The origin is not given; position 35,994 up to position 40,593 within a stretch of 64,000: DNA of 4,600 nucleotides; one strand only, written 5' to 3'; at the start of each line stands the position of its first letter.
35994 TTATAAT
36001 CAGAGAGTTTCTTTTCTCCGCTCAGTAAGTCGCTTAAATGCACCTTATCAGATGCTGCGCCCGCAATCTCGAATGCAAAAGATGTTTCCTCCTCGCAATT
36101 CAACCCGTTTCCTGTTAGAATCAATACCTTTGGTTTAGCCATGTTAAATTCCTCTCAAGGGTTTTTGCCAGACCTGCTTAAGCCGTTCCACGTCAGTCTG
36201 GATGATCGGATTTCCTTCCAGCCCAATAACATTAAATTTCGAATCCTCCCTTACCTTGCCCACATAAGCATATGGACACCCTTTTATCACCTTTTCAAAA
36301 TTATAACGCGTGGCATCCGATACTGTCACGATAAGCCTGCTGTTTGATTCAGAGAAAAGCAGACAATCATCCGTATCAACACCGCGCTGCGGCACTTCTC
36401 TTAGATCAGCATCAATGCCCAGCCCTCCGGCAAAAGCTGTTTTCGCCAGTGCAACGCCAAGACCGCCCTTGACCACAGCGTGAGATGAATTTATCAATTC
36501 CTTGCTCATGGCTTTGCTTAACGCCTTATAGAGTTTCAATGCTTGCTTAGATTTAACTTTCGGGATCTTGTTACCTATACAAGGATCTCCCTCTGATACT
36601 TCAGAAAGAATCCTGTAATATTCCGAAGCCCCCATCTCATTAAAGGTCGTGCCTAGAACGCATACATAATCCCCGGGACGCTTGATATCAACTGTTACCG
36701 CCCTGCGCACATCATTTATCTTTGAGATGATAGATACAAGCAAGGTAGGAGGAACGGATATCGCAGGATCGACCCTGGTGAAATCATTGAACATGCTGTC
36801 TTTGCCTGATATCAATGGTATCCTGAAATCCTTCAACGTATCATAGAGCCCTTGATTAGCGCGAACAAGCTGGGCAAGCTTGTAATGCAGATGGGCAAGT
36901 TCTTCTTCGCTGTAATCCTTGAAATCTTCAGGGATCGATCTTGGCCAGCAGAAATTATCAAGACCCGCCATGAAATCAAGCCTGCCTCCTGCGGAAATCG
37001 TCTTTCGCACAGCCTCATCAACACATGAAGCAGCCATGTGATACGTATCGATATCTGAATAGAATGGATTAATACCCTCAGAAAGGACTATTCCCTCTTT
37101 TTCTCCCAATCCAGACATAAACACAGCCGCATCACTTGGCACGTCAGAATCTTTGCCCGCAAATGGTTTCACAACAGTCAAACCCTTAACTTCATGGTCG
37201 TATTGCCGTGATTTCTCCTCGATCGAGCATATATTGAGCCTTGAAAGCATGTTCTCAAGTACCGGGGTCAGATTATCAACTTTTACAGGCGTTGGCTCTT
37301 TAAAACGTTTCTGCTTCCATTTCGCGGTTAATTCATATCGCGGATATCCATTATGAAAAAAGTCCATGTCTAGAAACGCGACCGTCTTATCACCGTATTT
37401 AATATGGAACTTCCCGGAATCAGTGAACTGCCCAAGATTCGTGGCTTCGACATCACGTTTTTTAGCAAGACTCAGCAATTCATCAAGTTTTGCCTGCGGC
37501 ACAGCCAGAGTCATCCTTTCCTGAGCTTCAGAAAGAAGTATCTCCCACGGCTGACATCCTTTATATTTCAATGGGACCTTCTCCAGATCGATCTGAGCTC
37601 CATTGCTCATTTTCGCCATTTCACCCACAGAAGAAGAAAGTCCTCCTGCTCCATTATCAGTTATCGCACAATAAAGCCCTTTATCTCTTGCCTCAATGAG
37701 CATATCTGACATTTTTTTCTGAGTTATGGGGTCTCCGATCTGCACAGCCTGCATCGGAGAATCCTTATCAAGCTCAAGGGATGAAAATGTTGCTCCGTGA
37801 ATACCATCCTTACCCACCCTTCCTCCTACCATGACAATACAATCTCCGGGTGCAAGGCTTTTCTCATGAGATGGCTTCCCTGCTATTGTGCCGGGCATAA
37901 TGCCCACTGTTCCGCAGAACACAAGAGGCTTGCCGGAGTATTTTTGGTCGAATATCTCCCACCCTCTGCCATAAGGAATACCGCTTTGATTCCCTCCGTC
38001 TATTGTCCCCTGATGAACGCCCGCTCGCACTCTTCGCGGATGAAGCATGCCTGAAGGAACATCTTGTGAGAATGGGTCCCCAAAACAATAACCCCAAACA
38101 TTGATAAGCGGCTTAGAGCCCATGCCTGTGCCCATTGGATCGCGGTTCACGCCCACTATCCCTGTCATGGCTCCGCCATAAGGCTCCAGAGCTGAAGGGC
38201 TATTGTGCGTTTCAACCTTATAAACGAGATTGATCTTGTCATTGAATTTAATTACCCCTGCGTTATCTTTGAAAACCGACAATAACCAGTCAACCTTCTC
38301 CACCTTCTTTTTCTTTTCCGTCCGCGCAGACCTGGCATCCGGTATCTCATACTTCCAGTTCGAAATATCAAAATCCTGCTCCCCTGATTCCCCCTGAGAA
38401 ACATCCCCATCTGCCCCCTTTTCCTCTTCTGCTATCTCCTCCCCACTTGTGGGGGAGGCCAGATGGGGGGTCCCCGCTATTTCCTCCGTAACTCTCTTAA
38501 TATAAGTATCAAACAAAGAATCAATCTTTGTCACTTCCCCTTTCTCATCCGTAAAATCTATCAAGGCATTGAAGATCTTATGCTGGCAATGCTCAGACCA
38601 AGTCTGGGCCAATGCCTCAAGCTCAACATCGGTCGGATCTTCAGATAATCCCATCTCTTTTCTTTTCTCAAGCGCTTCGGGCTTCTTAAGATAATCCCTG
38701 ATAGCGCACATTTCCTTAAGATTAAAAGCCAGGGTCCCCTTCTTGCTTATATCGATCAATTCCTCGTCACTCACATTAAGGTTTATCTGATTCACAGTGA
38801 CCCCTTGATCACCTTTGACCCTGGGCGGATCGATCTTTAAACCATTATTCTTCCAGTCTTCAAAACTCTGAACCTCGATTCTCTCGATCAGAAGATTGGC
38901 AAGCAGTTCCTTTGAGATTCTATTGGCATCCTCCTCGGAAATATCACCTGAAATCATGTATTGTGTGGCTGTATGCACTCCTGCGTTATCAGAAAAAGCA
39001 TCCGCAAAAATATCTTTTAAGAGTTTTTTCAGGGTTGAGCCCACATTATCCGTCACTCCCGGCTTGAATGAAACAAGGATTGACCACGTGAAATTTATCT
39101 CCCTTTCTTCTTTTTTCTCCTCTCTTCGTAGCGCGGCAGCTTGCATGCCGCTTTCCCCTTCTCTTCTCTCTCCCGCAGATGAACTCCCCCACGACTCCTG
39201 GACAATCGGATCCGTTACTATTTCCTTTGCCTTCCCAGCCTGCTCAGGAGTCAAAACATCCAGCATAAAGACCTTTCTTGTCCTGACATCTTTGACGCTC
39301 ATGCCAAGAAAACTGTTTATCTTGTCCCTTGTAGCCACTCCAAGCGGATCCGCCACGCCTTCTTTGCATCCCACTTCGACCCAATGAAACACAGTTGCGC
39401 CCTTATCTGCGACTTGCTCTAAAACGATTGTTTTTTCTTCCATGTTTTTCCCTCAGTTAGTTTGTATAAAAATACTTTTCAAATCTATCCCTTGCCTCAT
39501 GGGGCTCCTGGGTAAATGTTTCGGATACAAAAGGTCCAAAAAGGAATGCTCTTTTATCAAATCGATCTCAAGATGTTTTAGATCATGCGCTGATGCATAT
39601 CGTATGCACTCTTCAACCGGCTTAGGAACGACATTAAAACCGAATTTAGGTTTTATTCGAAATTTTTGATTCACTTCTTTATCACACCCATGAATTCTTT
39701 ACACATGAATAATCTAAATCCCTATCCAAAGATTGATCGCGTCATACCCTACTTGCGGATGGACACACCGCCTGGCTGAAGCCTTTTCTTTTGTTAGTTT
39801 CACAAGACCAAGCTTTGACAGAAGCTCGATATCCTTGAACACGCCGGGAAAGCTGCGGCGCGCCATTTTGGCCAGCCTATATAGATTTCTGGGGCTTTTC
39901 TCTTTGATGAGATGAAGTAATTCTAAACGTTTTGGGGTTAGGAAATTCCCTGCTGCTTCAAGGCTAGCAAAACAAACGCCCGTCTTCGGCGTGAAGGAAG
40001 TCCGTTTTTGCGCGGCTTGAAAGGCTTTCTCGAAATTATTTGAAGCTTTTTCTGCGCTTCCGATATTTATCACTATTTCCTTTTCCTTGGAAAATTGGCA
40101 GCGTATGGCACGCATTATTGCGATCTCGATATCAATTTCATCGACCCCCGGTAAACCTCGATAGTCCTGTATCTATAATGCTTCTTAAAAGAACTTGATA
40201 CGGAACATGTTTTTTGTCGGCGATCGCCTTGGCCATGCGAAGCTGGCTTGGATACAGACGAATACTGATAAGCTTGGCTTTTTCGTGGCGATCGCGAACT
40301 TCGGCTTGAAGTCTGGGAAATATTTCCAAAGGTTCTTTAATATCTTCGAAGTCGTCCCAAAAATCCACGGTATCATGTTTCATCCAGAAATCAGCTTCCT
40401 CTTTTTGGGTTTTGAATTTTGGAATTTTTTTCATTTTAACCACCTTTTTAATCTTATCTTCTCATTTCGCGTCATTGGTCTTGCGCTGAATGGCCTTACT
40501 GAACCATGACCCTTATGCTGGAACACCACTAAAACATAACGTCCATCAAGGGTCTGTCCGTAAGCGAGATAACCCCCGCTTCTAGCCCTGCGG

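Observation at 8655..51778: About a dozen palindromic repeat types saturate the intergenic DNA and spill into coding sequence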

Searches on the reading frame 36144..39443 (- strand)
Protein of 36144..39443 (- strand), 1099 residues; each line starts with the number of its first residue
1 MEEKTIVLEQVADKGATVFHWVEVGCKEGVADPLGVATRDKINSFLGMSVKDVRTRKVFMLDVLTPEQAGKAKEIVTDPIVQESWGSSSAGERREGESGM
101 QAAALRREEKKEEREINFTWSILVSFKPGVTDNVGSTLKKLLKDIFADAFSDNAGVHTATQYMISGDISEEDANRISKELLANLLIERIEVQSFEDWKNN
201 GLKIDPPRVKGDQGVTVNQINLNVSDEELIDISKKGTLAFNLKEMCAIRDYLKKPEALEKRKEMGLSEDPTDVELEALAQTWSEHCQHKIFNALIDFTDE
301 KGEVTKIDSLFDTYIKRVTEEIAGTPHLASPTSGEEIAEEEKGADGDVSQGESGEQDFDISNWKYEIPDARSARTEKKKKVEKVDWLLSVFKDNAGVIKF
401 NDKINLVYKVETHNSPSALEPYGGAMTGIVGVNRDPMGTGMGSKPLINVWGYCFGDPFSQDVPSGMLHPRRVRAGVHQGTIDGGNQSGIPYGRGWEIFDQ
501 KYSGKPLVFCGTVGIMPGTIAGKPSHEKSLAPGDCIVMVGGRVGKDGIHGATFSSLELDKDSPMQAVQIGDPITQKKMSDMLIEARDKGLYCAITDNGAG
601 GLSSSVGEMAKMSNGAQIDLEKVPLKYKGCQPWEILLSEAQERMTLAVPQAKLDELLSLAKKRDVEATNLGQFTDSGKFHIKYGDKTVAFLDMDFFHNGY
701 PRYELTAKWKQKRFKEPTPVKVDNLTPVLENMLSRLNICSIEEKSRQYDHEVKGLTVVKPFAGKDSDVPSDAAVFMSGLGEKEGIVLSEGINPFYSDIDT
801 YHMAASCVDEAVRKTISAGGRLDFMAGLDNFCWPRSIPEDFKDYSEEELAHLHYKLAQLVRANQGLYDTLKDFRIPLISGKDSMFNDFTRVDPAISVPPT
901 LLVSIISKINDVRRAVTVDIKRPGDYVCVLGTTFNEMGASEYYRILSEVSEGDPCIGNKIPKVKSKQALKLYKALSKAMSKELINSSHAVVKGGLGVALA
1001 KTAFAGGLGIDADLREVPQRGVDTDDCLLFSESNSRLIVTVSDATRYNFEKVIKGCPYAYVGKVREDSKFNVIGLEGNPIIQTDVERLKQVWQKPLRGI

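Call 18: search_protein_families(library=pfam, proteins=[window:36144-39443:-])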
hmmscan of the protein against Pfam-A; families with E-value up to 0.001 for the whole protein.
window:36144-39443:- (1099 aa): 4 families
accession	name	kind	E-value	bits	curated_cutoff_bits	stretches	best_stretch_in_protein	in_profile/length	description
PF02769.27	AIRS_C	-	1.6e-43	149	23.1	2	532-682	2-154/156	AIR synthase related protein, C-terminal domain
PF00586.29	AIRS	-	1.2e-15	58.3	24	1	393-516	2-112/112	AIR synthase related protein, N-terminal domain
PF18072.6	FGAR-AT_linker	-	3e-13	50.5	26.6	1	231-289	3-50/50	Formylglycinamide ribonucleotide amidotransferase linker domain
PF02700.19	PurS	-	2.1e-11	44.3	22.2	1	22-76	4-57/77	Phosphoribosylformylglycinamidine (FGAM) synthase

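Call 19: find_homologous_proteins(query=window:36144-39443:-, max_evalue=1e-50)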
Query window:36144-39443:- (1099 aa): 7999 proteins with E <= 1e-50 among 8000 candidates; the best 120 are listed.
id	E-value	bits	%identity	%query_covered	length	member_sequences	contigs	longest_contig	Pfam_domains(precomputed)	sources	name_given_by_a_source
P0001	0.0e+0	2514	100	100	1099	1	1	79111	PF18072.7,PF00586.30,PF02700.20,PF02769.28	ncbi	ncbi:phosphoribosylformylglycinamidine synthase subunit PurS [Elusimicrobiota bacterium]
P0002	0.0e+0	1247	54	98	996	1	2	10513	PF18072.7,PF00586.30,PF02700.20,PF02769.28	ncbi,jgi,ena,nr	ncbi:phosphoribosylformylglycinamidine synthase [candidate division KSB1 bacterium]|nr:MAG: phosphor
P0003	0.0e+0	1207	60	66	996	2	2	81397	PF18072.7,PF00586.30,PF02700.20,PF02769.28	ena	-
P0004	0.0e+0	1198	60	65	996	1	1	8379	PF18072.7,PF00586.30,PF02769.28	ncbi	-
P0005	0.0e+0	1197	52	98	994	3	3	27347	PF18072.7,PF00586.30,PF02700.20,PF02769.28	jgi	-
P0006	0.0e+0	1194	62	65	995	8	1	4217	PF18072.7,PF00586.30,PF02700.20,PF02769.28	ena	-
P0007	0.0e+0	1192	60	66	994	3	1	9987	PF18072.7,PF00586.30,PF02700.20,PF02769.28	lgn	-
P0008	0.0e+0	1191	53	98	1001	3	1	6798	PF18072.7,PF00586.30,PF02769.28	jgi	-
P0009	0.0e+0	1188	60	65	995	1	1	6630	PF18072.7,PF00586.30,PF02700.20,PF02769.28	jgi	-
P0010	0.0e+0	1186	61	65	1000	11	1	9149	PF18072.7,PF00586.30,PF02700.20,PF02769.28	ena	-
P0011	0.0e+0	1182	59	66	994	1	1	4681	PF18072.7,PF00586.30,PF02769.28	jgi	-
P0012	0.0e+0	1181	60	67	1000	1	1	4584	PF18072.7,PF00586.30,PF02700.20,PF02769.28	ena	-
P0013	0.0e+0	1177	61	66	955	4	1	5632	PF18072.7,PF00586.30,PF02769.28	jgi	jgi:phosphoribosylformylglycinamidine synthase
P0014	0.0e+0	1176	59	65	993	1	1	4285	PF18072.7,PF00586.30,PF02700.20,PF02769.28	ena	-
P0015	0.0e+0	1176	60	65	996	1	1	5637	PF18072.7,PF00586.30,PF02700.20,PF02769.28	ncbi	-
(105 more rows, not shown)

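Call 21: find_encoding_contigs(protein=P0001, flank=10000, max_places=4)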
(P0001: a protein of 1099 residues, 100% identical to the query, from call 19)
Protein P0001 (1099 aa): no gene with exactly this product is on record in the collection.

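Call 22: list_cluster_members(proteins=[P0001])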
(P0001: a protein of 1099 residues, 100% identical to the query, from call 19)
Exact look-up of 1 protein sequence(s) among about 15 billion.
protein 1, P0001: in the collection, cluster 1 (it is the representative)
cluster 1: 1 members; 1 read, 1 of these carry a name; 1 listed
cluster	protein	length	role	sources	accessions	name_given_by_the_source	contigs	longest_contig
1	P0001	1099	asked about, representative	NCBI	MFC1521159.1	phosphoribosylformylglycinamidine synthase subunit PurS [Elusimicrobiota bacterium]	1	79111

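Call 98: predict_structure(alignment_id=A4)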
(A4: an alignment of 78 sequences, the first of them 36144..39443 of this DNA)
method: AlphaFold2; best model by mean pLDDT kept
length: 1099 residues; sequences in the alignment: 78
mean_pLDDT: 83.4   pTM: 0.87
mean pLDDT of the five models: 83.4, 83.3, 81.7, 79.8, 79.6
residues with pLDDT >= 90: 628; 70-90: 274; 50-70: 79; < 50: 118
segments of 3 or more residues with pLDDT < 50: 1-14, 88-101, 103-108, 110-113, 327-382, 415-418, 547-566
pLDDT, mean of each block of 10 residues (from residue 1): 41 57 91 92 87 94 82 91 72 41 49 69 84 80 77 82 94 90 81 90 74 78 92 74 93 95 95 91 71 94 96 92 62 31 29 27 28 37 77 89 94 60 71 89 92 88 76 83 77 89 84 94 93 96 61 41 48 88 96 81 91 96 82 85 92 98 95 98 96 94 93 90 94 94 65 80 89 92 96 94 98 97 94 80 86 94 97 89 69 72 96 92 96 96 93 92 97 96 96 97 94 98 96 98 98 98 97 97 97 88
secondary structure, 60 per line:
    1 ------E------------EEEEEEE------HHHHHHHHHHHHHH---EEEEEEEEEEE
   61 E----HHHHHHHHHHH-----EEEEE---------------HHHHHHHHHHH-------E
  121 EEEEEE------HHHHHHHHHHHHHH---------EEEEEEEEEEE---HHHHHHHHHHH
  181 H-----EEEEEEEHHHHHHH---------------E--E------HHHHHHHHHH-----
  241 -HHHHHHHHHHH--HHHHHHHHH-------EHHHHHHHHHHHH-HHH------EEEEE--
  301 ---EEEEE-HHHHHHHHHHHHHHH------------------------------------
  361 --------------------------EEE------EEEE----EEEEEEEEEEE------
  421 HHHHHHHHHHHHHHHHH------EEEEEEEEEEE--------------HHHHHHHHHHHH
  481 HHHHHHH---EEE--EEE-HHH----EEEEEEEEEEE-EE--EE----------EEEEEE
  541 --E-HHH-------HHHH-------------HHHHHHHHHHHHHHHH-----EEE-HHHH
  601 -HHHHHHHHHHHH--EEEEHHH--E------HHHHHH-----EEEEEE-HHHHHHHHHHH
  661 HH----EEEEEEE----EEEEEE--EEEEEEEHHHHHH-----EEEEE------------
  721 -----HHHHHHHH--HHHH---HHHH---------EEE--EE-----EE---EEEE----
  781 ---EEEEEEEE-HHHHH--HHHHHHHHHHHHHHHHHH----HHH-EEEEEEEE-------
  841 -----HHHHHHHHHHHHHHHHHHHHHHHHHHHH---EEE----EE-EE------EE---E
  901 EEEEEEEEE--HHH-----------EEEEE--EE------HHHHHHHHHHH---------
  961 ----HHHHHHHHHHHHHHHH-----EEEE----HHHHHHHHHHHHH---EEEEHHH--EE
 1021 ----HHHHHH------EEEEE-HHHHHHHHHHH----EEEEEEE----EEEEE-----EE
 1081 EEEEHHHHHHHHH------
elements in order (helices of 4 or more, strands of 3 or more residues): E20-26 H33-46 E50-61 H66-76 E82-86 H102-112 E120-126 H133-146 E156-166 H170-181 E187-193 H194-200 H226-235 H242-252 H255-263 H272-283 E294-298 E304-308 H310-324 E387-389 E396-399 E404-414 H421-437 E444-454 H469-487 E491-493 E496-498 E507-517 E535-540 H555-558 H572-587 E593-595 H597-600 H602-613 E616-619 H632-637 E643-648 H650-662 E667-673 E678-683 E686-692 H693-698 E704-708 H726-733 H736-739 H743-746 E756-758 E773-776 E784-791 H793-797 H800-817 E826-833 H846-873 E877-879 E900-909 E926-930 H941-951 H965-980 E986-989 H994-1006 E1010-1013 H1025-1030 E1037-1041 H1043-1053 E1058-1064 E1069-1073 E1079-1084 H1085-1093

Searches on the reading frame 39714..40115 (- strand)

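Call 52: search_protein_families(library=pfam, proteins=[window:39714-40115:-], max_evalue=0.01)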
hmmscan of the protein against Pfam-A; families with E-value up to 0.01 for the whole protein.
window:39714-40115:- (133 aa): 1 family
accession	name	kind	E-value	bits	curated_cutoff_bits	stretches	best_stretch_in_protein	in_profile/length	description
PF25212.1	HVO_A0114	-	1.3e-16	60.6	27.6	1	46-127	7-84/84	HVO_A0114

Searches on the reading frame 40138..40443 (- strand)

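Call 52: search_protein_families(library=pfam, proteins=[window:40138-40443:-], max_evalue=0.01)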
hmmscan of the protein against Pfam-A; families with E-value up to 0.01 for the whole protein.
window:40138-40443:- (101 aa): 1 family
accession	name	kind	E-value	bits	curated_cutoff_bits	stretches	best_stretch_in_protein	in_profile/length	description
PF12441.14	CopG_antitoxin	-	9.5e-12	45.9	28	1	5-91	1-77/79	CopG antitoxin of type II toxin-antitoxin system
